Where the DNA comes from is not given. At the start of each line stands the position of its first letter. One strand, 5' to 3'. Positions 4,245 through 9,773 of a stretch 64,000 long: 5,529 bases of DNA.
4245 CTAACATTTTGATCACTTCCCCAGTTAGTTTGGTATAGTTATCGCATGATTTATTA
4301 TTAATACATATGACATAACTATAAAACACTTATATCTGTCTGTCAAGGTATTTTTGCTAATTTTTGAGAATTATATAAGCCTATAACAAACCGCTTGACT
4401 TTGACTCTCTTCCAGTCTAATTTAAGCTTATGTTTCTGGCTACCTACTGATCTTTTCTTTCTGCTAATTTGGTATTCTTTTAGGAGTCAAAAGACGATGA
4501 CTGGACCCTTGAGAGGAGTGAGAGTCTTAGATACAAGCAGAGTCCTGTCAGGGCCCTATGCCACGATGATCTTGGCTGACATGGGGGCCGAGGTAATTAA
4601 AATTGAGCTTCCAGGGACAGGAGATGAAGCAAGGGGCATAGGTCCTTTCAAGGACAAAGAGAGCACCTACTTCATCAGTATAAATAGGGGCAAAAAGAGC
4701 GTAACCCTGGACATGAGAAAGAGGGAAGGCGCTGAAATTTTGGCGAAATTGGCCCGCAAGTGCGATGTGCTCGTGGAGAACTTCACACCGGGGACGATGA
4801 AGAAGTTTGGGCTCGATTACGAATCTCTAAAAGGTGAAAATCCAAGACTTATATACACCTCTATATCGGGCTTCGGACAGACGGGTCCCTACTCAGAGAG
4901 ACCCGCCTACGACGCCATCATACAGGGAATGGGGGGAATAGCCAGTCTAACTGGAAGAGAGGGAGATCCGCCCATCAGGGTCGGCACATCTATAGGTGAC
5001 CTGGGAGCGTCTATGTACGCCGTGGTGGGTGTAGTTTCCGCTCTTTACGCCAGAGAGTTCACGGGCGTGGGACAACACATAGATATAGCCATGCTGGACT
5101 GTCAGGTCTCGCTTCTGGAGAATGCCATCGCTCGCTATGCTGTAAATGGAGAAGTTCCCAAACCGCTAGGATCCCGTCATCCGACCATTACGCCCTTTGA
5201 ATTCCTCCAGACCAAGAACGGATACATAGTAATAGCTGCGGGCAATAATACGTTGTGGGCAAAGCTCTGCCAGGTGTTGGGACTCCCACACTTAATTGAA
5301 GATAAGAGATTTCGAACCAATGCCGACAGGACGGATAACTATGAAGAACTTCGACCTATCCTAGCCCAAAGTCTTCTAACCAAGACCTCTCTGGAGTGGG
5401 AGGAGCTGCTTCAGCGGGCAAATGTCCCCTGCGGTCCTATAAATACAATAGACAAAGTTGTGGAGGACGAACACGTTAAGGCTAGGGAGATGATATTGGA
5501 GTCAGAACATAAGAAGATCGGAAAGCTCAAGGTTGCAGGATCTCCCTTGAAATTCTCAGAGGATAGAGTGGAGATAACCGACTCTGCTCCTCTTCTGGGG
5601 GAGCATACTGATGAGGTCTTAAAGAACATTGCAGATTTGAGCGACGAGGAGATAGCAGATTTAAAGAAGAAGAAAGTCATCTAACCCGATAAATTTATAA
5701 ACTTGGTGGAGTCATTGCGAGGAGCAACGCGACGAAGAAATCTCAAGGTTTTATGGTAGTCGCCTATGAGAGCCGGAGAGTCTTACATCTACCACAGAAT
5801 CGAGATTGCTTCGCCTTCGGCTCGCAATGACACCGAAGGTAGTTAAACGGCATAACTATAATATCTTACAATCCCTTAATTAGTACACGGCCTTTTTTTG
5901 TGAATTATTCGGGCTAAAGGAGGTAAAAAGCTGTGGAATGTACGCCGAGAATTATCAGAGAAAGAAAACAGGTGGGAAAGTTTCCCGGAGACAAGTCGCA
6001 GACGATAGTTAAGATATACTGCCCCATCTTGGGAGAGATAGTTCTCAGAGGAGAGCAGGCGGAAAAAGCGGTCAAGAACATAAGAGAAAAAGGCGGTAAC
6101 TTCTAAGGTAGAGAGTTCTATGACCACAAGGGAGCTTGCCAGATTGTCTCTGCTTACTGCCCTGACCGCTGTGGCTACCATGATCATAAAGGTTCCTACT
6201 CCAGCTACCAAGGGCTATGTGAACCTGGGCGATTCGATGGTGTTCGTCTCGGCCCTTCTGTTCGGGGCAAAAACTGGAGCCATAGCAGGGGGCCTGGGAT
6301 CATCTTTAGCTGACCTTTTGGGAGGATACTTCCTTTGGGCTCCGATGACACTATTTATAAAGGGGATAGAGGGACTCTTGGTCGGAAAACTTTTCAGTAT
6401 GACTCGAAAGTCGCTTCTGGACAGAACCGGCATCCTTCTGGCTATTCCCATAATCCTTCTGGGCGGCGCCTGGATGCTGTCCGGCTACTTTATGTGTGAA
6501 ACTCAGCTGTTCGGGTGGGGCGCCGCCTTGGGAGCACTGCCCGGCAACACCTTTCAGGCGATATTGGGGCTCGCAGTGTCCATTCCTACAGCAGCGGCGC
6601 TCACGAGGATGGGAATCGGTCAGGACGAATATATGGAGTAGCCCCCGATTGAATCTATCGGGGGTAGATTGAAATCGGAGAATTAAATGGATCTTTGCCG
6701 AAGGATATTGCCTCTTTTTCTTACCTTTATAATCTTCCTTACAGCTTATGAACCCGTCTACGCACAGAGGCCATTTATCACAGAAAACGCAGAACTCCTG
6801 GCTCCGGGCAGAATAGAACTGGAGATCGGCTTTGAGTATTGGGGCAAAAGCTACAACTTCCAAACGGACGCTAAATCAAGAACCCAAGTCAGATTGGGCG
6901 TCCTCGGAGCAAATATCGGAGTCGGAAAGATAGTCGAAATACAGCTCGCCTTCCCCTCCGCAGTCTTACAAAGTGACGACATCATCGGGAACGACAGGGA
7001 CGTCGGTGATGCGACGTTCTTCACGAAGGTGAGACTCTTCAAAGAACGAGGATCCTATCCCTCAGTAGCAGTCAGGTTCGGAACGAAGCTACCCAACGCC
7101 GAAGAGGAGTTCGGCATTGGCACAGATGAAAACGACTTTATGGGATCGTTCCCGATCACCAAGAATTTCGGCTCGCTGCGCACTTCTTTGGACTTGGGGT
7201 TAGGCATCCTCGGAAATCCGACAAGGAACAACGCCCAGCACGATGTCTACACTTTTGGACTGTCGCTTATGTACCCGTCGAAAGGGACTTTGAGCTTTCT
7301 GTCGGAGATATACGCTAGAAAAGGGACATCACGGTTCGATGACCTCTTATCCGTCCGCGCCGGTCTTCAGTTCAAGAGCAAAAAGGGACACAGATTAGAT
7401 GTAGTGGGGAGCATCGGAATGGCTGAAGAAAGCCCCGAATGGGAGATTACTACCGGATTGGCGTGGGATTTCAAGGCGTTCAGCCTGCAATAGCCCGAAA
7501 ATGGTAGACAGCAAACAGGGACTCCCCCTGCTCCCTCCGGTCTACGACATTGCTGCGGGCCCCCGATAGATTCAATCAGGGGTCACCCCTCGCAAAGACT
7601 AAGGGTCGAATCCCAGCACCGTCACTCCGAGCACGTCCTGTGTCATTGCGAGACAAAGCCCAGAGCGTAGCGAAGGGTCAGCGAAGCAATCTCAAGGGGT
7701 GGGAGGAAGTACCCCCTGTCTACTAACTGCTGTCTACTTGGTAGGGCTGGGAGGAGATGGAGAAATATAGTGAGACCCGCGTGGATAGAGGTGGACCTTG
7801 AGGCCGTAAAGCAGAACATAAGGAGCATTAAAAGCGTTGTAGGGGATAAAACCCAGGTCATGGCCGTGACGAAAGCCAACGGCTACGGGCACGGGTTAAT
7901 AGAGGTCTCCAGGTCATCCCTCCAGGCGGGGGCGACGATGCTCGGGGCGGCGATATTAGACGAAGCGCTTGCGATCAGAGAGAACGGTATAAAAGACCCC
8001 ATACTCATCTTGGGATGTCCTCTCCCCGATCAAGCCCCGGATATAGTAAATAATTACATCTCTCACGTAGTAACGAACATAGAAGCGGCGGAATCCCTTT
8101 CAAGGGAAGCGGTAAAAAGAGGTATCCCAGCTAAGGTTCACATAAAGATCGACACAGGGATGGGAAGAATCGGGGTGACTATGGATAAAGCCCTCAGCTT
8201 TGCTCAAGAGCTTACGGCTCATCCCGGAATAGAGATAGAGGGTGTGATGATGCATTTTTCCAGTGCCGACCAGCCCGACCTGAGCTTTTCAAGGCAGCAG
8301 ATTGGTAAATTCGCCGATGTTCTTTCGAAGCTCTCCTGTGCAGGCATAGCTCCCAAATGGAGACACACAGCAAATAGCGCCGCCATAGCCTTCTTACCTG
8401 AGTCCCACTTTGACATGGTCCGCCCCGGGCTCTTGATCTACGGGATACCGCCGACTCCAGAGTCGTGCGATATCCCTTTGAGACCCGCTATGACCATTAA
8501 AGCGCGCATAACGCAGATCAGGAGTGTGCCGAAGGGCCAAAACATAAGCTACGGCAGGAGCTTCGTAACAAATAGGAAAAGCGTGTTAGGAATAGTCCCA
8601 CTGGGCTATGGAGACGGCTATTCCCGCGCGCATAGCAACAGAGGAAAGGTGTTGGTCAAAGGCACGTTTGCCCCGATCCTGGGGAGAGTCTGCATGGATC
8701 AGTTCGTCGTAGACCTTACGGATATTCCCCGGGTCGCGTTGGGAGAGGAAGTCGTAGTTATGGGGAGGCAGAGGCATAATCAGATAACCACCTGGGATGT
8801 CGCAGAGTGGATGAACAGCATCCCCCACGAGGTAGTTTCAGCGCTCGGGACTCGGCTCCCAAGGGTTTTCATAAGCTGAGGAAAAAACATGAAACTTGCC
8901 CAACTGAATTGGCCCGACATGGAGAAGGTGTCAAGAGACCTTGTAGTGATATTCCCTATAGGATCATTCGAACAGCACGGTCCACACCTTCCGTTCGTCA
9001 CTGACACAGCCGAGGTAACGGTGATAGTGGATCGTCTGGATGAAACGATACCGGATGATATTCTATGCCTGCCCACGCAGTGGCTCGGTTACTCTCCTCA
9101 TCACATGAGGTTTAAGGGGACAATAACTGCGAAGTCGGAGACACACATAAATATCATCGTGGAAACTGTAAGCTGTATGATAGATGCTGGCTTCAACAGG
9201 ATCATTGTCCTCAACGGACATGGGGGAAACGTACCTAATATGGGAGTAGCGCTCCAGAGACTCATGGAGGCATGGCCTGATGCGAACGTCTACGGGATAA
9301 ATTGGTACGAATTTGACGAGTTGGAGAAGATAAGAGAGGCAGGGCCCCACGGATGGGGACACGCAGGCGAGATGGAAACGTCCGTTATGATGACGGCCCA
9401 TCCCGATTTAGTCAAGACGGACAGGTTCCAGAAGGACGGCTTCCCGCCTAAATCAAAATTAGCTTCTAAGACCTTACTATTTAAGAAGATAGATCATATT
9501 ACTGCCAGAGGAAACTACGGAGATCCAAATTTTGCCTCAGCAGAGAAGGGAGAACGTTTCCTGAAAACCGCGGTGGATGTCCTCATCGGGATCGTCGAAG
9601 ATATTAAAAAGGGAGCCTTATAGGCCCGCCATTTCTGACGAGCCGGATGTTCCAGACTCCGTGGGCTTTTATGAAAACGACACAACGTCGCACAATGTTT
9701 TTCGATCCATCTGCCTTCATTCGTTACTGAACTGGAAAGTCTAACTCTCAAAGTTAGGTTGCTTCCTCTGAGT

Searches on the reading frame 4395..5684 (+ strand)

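Call 54: search_protein_families(library=pfam, proteins=[window:4395-5684:+], max_evalue=0.00001)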
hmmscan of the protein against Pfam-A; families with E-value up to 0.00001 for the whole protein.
window:4395-5684:+ (429 aa): 1 family
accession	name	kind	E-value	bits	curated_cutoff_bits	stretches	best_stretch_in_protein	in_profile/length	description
PF02515.22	CoA_transf_3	-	4.6e-133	444.3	23.3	1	39-405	1-366/366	CoA-transferase family III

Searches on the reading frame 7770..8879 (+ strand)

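Call 54: search_protein_families(library=pfam, proteins=[window:7770-8879:+], max_evalue=0.00001)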
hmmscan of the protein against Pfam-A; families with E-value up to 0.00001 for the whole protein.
window:7770-8879:+ (369 aa): 2 families
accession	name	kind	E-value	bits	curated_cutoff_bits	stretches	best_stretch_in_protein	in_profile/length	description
PF01168.26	Ala_racemase_N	-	1.3e-71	241.2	24.1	1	8-227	1-219/220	Alanine racemase, N-terminal domain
PF00842.27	Ala_racemase_C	-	2.5e-45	153.6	25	1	240-366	1-126/127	Alanine racemase, C-terminal domain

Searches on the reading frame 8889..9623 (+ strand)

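Call 54: search_protein_families(library=pfam, proteins=[window:8889-9623:+], max_evalue=0.00001)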
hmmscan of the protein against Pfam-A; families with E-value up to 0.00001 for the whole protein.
window:8889-9623:+ (244 aa): 1 family
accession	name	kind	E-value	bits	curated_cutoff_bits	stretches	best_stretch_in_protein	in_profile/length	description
PF02633.19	Creatininase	-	1.7e-65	221.2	31.3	1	4-233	1-235/238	Creatinine amidohydrolase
